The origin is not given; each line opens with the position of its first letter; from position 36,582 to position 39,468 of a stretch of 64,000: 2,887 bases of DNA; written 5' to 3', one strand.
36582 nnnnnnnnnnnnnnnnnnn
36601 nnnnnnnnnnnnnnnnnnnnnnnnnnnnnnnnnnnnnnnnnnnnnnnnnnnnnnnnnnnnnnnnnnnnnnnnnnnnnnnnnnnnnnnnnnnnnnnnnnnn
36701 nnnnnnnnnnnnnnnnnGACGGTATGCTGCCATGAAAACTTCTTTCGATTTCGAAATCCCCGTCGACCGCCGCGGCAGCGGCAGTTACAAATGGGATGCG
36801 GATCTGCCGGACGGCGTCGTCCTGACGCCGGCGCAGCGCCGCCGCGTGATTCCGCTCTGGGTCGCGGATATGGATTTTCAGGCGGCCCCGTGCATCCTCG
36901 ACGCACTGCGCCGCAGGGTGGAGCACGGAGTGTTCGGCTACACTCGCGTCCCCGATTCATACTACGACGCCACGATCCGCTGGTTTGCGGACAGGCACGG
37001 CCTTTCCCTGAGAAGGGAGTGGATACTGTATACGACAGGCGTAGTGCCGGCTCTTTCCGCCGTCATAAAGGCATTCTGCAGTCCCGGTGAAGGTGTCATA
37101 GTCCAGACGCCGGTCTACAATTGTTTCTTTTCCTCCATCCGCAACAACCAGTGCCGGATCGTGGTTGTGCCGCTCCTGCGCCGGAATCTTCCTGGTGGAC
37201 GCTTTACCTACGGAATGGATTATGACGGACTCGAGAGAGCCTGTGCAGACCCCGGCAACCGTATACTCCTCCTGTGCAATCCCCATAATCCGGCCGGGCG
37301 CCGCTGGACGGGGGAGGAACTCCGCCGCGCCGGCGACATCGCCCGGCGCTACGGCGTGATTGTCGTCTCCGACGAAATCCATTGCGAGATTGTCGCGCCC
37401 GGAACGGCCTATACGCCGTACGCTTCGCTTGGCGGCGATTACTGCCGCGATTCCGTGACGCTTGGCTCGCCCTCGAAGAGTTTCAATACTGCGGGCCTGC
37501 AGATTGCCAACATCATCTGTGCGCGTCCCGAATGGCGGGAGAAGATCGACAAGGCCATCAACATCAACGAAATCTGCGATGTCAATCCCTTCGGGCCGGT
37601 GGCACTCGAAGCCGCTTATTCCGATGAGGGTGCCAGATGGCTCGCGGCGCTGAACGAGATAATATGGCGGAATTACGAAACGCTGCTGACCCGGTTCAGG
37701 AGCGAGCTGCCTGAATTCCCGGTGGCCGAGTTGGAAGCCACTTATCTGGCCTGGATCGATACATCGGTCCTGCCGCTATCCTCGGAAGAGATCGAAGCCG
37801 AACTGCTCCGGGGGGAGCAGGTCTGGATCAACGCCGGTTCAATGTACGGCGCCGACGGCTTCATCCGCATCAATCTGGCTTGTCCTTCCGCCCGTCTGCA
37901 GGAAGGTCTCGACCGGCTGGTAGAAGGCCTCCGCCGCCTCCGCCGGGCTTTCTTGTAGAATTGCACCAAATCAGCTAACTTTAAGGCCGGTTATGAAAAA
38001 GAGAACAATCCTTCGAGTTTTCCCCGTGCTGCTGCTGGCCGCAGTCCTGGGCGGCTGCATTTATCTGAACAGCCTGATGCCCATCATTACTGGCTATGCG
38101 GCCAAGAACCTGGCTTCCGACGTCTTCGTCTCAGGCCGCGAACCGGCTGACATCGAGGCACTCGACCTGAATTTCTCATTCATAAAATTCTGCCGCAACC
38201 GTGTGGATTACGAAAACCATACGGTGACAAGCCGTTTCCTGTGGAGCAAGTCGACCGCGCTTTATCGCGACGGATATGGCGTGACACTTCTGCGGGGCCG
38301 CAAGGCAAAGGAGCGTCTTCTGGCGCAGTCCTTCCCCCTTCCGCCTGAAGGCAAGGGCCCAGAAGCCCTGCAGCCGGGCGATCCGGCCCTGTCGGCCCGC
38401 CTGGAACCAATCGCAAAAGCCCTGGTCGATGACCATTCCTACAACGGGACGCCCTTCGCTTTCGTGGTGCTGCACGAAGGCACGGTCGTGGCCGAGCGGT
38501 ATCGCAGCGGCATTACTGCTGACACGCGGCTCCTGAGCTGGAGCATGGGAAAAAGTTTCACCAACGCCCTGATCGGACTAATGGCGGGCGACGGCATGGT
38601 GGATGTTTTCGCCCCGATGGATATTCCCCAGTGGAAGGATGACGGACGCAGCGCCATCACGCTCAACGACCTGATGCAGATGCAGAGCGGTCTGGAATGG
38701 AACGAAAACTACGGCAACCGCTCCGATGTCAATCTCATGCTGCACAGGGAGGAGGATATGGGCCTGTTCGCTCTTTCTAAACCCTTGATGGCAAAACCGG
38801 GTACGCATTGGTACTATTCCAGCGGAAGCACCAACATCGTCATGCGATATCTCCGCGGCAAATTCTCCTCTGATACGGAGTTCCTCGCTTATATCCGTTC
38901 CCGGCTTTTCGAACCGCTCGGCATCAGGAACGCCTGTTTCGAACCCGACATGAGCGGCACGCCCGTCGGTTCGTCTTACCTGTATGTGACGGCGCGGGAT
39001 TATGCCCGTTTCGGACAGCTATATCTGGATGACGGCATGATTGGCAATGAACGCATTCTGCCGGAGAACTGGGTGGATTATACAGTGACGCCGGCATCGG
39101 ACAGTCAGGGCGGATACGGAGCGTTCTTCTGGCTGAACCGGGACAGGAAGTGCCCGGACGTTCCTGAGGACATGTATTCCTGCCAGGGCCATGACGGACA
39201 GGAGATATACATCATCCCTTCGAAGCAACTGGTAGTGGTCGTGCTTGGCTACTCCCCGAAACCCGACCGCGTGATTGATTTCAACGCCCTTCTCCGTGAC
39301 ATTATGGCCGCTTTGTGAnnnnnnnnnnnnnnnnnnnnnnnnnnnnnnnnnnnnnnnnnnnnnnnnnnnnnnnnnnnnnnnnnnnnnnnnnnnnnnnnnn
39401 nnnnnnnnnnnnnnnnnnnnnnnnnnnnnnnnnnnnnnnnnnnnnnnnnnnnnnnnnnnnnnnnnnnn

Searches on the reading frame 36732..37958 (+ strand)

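Call 25: search_protein_families(library=pfam, proteins=[window:36732-37958:+], max_evalue=0.0001)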
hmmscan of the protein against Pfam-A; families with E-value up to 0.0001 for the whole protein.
window:36732-37958:+ (408 aa): 1 family
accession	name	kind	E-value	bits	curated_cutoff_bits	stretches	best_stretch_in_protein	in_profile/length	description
PF00155.27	Aminotran_1_2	-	1.8e-39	136.4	19.7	1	39-396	3-361/361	Aminotransferase class I and II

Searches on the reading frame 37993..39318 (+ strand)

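Call 25: search_protein_families(library=pfam, proteins=[window:37993-39318:+], max_evalue=0.0001)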
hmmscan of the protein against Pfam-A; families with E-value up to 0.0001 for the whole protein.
window:37993-39318:+ (441 aa): 1 family
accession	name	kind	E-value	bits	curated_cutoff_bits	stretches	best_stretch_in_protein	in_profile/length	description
PF00144.29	Beta-lactamase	-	2.5e-29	102.9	27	1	156-424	18-313/329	Beta-lactamase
